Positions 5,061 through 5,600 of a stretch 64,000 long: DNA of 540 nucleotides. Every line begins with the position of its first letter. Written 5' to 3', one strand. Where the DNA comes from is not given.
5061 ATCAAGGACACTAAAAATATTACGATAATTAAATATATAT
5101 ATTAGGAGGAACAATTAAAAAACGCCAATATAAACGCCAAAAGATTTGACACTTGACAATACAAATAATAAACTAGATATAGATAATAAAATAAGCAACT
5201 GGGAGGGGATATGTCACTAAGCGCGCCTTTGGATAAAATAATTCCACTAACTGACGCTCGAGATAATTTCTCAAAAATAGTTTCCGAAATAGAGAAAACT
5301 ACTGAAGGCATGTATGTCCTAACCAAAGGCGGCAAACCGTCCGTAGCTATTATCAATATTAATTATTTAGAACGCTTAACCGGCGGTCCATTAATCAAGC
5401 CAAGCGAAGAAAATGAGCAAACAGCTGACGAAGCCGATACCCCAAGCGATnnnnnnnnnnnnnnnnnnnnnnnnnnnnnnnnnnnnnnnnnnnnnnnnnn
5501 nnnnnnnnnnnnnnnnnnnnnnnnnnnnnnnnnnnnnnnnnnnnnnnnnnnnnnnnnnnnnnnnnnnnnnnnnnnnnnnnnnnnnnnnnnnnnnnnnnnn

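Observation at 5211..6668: Phd/YefM antitoxin-fold domain fused to a ~400-residue Pro/Thr-rich repetitive tail, with no toxin partner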

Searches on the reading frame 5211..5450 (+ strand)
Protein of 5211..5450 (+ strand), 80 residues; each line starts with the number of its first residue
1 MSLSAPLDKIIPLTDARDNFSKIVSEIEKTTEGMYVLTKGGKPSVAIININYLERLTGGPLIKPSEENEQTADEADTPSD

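Call 3: search_protein_families(library=pfam, proteins=[window:5211-5450:+], max_evalue=1)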
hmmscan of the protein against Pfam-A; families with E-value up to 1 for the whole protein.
window:5211-5450:+ (80 aa): 2 families
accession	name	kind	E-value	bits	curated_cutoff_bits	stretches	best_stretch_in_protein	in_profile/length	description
PF02604.26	PhdYeFM_antitox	-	1.4e-07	31.6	29.8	1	9-58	2-50/74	Antitoxin Phd_YefM, type II toxin-antitoxin system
PF10879.14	DUF2674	-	0.18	11.9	27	1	6-29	4-27/61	Protein of unknown function (DUF2674)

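Call 6: find_homologous_proteins(query=window:5211-5450:+, max_evalue=0.001)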
Query window:5211-5450:+: 1 candidates shared short words with the query, none scored E <= 0.001.

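Call 14: search_protein_families(library=ncbifam, proteins=[window:5211-5450:+], max_evalue=1)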
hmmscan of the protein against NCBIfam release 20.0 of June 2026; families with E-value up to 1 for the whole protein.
window:5211-5450:+ (80 aa): 1 family
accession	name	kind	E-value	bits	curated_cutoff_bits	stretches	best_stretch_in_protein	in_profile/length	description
TIGR01552.1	phd_fam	subfamily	0.00036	19.8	20.8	1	11-56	2-45/53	type II toxin-antitoxin system prevent-host-death family antitoxin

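Call 15: search_solved_structures(query=window:5211-5450:+, max_evalue=10, show_alignments=3)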
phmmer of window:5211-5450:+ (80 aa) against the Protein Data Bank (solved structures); distinct sequences matched with E-value up to 10: 5.
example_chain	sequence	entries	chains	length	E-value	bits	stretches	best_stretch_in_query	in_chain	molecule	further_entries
9g12_C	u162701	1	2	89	0.046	17.3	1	10-53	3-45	Antitoxin RelB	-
7mcc_A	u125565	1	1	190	0.088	16.4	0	5-49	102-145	AI-designed TIM-barrel F2C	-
7smj_A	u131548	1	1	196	0.16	15.6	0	5-49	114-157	AI-designed TIM-barrel F2N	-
2mez_A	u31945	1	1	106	0.71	13.5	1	28-76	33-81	Multiprotein Bridging Factor (MBP-like)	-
3g5o_A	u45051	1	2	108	1.1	12.9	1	6-56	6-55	Uncharacterized protein Rv2865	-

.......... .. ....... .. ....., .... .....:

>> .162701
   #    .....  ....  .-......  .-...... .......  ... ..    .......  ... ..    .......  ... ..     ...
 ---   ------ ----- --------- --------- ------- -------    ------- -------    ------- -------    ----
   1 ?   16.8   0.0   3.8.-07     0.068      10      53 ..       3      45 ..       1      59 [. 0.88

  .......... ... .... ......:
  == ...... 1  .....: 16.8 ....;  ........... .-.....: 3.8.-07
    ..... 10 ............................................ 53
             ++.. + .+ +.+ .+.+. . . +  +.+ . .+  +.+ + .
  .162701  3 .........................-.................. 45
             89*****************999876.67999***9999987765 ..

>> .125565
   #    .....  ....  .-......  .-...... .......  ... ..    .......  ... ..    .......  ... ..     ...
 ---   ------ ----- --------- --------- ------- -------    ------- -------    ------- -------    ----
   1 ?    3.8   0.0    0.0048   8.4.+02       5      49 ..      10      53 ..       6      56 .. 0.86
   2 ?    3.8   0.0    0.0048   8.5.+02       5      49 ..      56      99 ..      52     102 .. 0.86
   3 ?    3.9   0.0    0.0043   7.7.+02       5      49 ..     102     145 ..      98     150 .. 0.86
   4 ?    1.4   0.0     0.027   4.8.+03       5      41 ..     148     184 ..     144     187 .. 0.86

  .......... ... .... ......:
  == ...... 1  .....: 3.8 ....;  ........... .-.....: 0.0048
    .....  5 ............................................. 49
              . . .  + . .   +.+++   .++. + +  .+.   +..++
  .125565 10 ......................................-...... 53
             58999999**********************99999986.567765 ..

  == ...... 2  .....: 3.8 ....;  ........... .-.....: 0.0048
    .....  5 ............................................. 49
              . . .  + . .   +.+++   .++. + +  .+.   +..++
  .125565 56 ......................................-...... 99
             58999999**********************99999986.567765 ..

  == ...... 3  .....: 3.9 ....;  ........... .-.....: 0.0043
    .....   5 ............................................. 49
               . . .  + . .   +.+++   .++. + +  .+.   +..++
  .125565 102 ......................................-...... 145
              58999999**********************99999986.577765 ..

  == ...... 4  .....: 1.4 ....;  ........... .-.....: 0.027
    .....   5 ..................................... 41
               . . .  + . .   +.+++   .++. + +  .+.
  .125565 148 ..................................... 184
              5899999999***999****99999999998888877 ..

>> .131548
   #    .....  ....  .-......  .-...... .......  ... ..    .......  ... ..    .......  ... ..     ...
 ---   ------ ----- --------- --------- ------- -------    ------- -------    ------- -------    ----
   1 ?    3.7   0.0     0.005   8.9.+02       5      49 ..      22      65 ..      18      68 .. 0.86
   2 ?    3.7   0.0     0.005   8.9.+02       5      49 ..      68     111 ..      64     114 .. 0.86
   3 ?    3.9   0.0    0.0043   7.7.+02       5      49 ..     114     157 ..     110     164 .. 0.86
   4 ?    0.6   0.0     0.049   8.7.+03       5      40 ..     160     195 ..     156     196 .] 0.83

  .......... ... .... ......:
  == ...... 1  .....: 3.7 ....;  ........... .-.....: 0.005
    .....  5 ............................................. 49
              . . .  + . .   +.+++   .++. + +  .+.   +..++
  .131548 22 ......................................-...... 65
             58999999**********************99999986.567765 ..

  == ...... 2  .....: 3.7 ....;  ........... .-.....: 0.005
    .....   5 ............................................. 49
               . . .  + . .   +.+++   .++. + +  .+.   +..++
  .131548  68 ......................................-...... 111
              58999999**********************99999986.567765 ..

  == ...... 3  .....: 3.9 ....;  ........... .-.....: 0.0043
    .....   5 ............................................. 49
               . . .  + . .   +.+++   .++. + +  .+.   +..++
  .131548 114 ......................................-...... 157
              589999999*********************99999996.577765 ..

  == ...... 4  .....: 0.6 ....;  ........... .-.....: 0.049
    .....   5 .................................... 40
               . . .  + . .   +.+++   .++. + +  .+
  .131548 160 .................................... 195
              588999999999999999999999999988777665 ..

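Call 17: search_protein_representatives(protein=window:5211-5450:+)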
Query: 80 residues. Proteins with E-value up to 0.001 (for the whole library): 301; up to 1e-10: 106; up to 1e-30: 0. The best 150 are listed.
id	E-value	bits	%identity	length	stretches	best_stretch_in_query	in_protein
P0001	5.1e-19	83.8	62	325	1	3-62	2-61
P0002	1.3e-18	82.5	61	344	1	3-66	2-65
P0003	4.0e-18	80.9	64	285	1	3-61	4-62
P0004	5.8e-18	80.5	68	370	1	3-58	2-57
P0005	1.0e-17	79.7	60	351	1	3-67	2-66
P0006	1.1e-17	79.6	61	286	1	3-59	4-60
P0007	1.3e-17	79.3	58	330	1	6-71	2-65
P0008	2.2e-17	78.6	54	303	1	3-74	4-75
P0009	2.4e-17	78.5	62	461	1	3-62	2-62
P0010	3.0e-17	78.2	61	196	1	3-61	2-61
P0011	4.4e-17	77.7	65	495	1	3-59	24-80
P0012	7.7e-17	76.9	61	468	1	3-59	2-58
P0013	1.0e-16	76.5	58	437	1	3-70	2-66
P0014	2.1e-16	75.5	60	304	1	3-59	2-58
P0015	1.5e-15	72.8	59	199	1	3-67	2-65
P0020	7.9e-15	70.5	62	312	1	3-69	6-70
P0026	3.5e-14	68.5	42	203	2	3-75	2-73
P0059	9.3e-13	63.9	49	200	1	3-74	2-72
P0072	4.0e-12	61.9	44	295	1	4-65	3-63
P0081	8.1e-12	61.0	51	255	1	4-79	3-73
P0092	3.1e-11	59.1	45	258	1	3-76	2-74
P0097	5.2e-11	58.4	55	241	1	4-59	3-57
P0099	6.6e-11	58.1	42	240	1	4-69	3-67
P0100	7.0e-11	58.0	46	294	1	4-73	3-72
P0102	7.6e-11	57.9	45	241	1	4-75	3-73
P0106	1.0e-10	57.5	45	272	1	4-78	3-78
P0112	1.7e-10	56.8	45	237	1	4-70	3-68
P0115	2.2e-10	56.4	44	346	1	4-66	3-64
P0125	3.3e-10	55.9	49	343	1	3-75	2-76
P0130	3.9e-10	55.6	37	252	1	4-71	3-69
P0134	6.0e-10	55.0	49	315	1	4-59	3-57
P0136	8.9e-10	54.5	48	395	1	4-67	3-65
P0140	1.2e-09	54.1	51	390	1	4-63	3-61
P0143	1.5e-09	53.8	48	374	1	4-65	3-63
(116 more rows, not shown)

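Call 24: find_related_loci(query=A1, collection=genome_contigs, flank=6000)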
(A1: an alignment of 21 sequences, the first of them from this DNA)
Query A1 (66 aa) in genome_contigs; peptide patterns used: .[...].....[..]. (x = any residue, [..] = any of these).
36 stretches matched a pattern; 26 encode a relative of the query (tblastn E <= 1e-3); 26 distinct loci.
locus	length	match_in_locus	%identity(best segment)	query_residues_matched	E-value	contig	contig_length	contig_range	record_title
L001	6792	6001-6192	91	1-64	8e-37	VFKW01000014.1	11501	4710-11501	MAG: Candidatus Berkelbacteria bacterium isolate Bin_65_7 c_000005258262, whole genome shotgun sequence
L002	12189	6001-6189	84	1-63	4e-35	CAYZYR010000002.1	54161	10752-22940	MAG TPA_asm: uncultured Candidatus Saccharibacteria bacterium isolate SRP192927_co2_744 genome assembly, contig: NODE_56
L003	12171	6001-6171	65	3-59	1e-25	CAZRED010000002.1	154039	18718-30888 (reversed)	MAG TPA_asm: uncultured Candidatus Saccharibacteria bacterium isolate SRP136066_co1_403 genome assembly, contig: NODE_42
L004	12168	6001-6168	68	3-58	2e-25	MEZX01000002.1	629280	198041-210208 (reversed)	MAG: Candidatus Berkelbacteria bacterium RIFCSPLOWO2_01_FULL_50_28 rifcsplowo2_01_scaffold_16, whole genome shotgun sequ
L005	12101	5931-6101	67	3-59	6e-25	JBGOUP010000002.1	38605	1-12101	MAG: Patescibacteria group bacterium isolate OBJ_0618_7090110_136 k141_7781247_length_38605_cov_9.9919, whole genome sho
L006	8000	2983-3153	63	3-59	9e-25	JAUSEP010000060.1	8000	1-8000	MAG: Candidatus Berkelbacteria bacterium isolate E14_maxbin.210 E14_k141_352746, whole genome shotgun sequence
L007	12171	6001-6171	67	3-59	1e-24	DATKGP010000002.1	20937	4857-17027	MAG TPA_asm: Candidatus Saccharimonadales bacterium isolate SMAG_U14554 k141_649, whole genome shotgun sequence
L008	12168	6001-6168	64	3-58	3e-24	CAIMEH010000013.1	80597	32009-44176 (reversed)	uncultured Candidatus Berkelbacteria bacterium isolate AlinenLipids_bin-6077 genome assembly, contig: bin-6077:13/34, wh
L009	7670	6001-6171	63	3-59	4e-24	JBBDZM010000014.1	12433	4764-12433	MAG: Patescibacteria group bacterium isolate LejiaD_49_69 Lejia_D_7915_length_12433_cov_45, whole genome shotgun sequenc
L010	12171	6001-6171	63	3-59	1e-23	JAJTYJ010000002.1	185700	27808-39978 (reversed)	MAG: bacterium isolate DTUPAT3 2-Genome8, whole genome shotgun sequence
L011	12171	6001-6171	63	3-59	1e-23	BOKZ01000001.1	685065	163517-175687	Patescibacteria group bacterium BroJett034 DNA, sequence1, whole genome shotgun sequence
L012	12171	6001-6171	61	3-59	2e-23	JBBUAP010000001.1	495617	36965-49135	MAG: Patescibacteria group bacterium isolate H43-bin183_1 H43_bin183_1_000000000001, whole genome shotgun sequence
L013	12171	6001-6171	61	3-59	3e-23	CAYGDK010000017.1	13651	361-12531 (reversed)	MAG TPA_asm: uncultured Candidatus Saccharibacteria bacterium isolate ERP113451_co1_246 genome assembly, contig: NODE_53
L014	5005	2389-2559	61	3-59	3e-23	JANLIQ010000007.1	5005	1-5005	MAG: Candidatus Berkelbacteria bacterium isolate S40-19 k99_251902, whole genome shotgun sequence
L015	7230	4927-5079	67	6-56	5e-23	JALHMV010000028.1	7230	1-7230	MAG: Patescibacteria group bacterium isolate Bin_44_4_sub c_000000034858, whole genome shotgun sequence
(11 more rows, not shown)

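Call 25: find_homologous_proteins(query=A1, max_evalue=0.001)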
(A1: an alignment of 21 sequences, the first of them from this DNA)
Query A1 (21 sequences) (66 aa, profile of the alignment): 153 proteins with E <= 0.001 among 3453 candidates; the best 120 are listed.
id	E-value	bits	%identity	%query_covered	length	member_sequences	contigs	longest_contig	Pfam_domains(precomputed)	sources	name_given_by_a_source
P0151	1.4e-25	106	61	82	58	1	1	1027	PF02604.27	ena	-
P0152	1.5e-25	106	62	88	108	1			PF02604.27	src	-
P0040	3.9e-25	105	60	86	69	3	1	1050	PF02604.27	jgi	-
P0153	5.5e-25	104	60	86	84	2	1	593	PF02604.27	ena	-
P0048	7.6e-24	101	53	88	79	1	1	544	PF02604.27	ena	-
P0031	3.5e-23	99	67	70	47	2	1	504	-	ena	-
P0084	5.6e-23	98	54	85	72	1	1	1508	PF02604.27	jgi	jgi:prevent-host-death family protein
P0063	9.3e-23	97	60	86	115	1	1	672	PF02604.27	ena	-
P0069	1.9e-22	96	59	89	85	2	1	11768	PF02604.27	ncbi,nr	ncbi:type II toxin-antitoxin system Phd/YefM family antitoxin, partial [Candidatus Berkelbacteria ba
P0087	1.6e-21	93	47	89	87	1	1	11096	PF02604.27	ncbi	-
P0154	4.7e-19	85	57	82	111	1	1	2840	PF02604.27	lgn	-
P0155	6.6e-19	85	63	77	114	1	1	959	PF02604.27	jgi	jgi:prevent-host-death family protein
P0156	6.9e-19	85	56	82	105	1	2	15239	PF02604.27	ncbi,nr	ncbi:type II toxin-antitoxin system Phd/YefM family antitoxin [Candidatus Berkelbacteria bacterium]|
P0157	1.7e-18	84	56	82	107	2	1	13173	PF02604.27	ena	-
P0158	3.2e-18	83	57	82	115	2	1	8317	PF02604.27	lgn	-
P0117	4.3e-18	82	56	82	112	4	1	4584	PF02604.27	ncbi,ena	-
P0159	3.2e-17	79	57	80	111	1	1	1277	PF02604.27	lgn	-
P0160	3.8e-16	76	60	65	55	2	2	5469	PF02604.27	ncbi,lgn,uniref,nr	ncbi:MAG: hypothetical protein US94_C0043G0004 [Berkelbacteria bacterium GW2011_GWB1_38_5]|uniref:An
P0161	5.4e-16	76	43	82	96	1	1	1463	PF02604.27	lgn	-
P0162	9.9e-16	75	44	82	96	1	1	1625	PF02604.27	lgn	-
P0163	9.9e-16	75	44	82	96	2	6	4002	PF02604.27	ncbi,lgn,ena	ncbi:MAG TPA: type II toxin-antitoxin system Phd/YefM family antitoxin [Promineifilum sp.]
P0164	1.0e-15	75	44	82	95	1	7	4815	PF02604.27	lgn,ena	-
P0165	1.0e-15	75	46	82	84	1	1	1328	PF02604.27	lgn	-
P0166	1.2e-15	74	43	82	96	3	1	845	PF02604.27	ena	-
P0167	1.3e-15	74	45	77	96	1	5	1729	PF02604.27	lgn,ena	-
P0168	1.6e-15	74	43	82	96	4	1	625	PF02604.27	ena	-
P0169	2.1e-15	74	44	82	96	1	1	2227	PF02604.27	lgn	-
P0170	2.1e-15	74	41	82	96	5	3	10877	PF02604.27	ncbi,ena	-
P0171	2.3e-15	74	44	82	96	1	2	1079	PF02604.27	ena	-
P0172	2.5e-15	73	44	82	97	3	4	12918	PF02604.27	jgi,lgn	jgi:prevent-host-death family protein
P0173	2.5e-15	73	53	82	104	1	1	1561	PF02604.27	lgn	-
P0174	2.7e-15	73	39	82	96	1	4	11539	PF02604.27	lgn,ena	-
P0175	3.3e-15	73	43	82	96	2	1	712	PF02604.27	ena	-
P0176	6.3e-15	72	43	82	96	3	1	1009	PF02604.27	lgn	-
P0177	7.6e-15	72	55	67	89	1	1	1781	PF02604.27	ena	-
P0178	8.9e-15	72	55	82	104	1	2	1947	PF02604.27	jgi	jgi:prevent-host-death family protein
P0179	9.1e-15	72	45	77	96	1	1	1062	PF02604.27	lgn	-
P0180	9.3e-15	72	37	82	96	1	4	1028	PF02604.27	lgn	-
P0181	9.6e-15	72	42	83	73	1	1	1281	PF02604.27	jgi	jgi:prevent-host-death family protein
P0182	1.1e-14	71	46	82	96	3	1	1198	PF02604.27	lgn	-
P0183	1.1e-14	71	44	82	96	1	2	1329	PF02604.27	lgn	-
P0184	1.1e-14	71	44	82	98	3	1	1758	PF02604.27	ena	-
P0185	1.5e-14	71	41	82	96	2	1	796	PF02604.27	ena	-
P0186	1.7e-14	71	49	82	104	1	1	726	PF02604.27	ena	-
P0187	2.2e-14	70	45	82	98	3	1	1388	PF02604.27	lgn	-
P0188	2.3e-14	70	41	82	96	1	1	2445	PF02604.27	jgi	jgi:prevent-host-death family protein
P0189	3.0e-14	70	43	77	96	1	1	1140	PF02604.27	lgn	-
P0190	3.2e-14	70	46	82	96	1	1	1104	PF02604.27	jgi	jgi:prevent-host-death family protein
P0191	3.5e-14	70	41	85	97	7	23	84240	PF02604.27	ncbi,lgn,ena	-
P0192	4.1e-14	70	53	82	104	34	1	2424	PF02604.27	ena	-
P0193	4.7e-14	69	43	77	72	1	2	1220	PF02604.27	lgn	-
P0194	4.8e-14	69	46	82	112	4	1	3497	PF02604.27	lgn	-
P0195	6.4e-14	69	45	82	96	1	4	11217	PF02604.27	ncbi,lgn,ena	-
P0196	7.7e-14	69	37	82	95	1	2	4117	PF02604.27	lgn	-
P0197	7.8e-14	69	37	82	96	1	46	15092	PF02604.27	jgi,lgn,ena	-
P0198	8.1e-14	69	49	82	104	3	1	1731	PF02604.27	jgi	jgi:prevent-host-death family protein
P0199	8.5e-14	69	46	82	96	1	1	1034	PF02604.27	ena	-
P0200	1.1e-13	68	44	82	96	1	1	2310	PF02604.27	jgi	jgi:prevent-host-death family protein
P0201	1.2e-13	68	41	85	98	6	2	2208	PF02604.27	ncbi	-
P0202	1.2e-13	68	39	82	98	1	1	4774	PF02604.27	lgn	-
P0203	1.7e-13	68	42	76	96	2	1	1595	PF02604.27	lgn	-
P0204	1.8e-13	67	50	82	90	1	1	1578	PF02604.27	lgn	-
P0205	2.7e-13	67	39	82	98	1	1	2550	PF02604.27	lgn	-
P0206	3.4e-13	67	40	82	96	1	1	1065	PF02604.27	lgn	-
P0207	3.6e-13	67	48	76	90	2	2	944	PF02604.27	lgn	-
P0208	3.6e-13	67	46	77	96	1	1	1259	PF02604.27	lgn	-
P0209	3.8e-13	66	45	82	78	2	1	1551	PF02604.27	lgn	-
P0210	3.8e-13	66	45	82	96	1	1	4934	PF02604.27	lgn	-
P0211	4.0e-13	66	47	82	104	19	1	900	PF02604.27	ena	-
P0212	5.8e-13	66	47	73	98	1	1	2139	PF02604.27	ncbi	-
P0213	1.2e-12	65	45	85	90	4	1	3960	PF02604.27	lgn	-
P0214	1.8e-12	64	39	85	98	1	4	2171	PF02604.27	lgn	-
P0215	2.3e-12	64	45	82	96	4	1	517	PF02604.27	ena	-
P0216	2.5e-12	64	45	71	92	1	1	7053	PF02604.27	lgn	-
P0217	5.9e-12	63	38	83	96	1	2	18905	PF02604.27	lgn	-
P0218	1.2e-11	62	39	85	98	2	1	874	PF02604.27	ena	-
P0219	1.6e-11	61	37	82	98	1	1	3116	PF02604.27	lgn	-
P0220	2.7e-11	61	39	82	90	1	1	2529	PF02604.27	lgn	-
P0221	3.3e-11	60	43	82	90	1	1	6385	PF02604.27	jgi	-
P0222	4.8e-11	60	40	80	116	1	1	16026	PF02604.27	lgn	-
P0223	8.5e-11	59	45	74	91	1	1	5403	PF02604.27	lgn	-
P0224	1.6e-10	58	54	59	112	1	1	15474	PF02604.27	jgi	jgi:prevent-host-death family protein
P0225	1.9e-10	58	51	62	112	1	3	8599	PF02604.27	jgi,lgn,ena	jgi:prevent-host-death family protein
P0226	2.8e-10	57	43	74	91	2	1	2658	PF02604.27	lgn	-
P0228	3.3e-10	57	41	74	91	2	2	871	PF02604.27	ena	-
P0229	4.0e-10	57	35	82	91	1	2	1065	PF02604.27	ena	-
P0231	7.5e-10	56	40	73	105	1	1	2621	PF02604.27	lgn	-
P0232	1.4e-9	55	45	71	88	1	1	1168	PF02604.27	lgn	-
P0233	1.5e-9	55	43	71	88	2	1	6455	PF02604.27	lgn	-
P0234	3.5e-9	54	44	76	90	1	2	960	PF02604.27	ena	-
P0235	4.1e-9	54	44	73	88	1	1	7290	PF02604.27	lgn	-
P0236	4.1e-9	54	41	82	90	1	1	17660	PF02604.27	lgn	-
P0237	4.7e-9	53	35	82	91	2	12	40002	PF02604.27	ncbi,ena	-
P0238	5.6e-9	53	43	71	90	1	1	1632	PF02604.27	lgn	-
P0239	5.7e-9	53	36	82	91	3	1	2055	PF02604.27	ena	-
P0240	6.0e-9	53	44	71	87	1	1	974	PF02604.27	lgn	-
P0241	1.1e-8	52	40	71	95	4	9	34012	PF02604.27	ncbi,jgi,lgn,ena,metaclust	metaclust:\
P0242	1.2e-8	52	42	73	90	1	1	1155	PF02604.27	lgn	-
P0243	1.2e-8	52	37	82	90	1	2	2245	PF02604.27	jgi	-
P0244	1.5e-8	52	44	73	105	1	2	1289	PF02604.27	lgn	-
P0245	1.5e-8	52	38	71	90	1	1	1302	PF02604.27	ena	-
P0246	1.5e-8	52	37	82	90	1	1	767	PF02604.27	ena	-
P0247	2.0e-8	51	39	86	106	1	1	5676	PF02604.27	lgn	-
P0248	2.1e-8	51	47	73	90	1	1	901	PF02604.27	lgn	-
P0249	2.2e-8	51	45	71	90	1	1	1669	PF02604.27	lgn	-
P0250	2.5e-8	51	31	82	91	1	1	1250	PF02604.27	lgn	-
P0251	2.5e-8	51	38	71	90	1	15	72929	PF02604.27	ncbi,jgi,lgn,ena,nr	ncbi:MAG: hypothetical protein A3F31_05245 [Candidatus Levybacteria bacterium RIFCSPHIGHO2_12_FULL_3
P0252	3.1e-8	51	52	74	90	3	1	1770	PF02604.27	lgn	-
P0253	3.2e-8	51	40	88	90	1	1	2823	PF02604.27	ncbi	-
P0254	3.3e-8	51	43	71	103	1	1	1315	PF02604.27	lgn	-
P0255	3.6e-8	51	38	76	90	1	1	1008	PF02604.27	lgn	-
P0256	3.7e-8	50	48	73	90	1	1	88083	PF02604.27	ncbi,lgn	-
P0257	4.8e-8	50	47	73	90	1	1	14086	PF02604.27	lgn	-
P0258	5.3e-8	50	36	71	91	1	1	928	PF02604.27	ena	-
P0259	7.1e-8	50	42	76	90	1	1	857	PF02604.27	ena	-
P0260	7.4e-8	50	49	76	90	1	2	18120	PF02604.27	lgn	-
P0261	7.5e-8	49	36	76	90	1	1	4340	PF02604.27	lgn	-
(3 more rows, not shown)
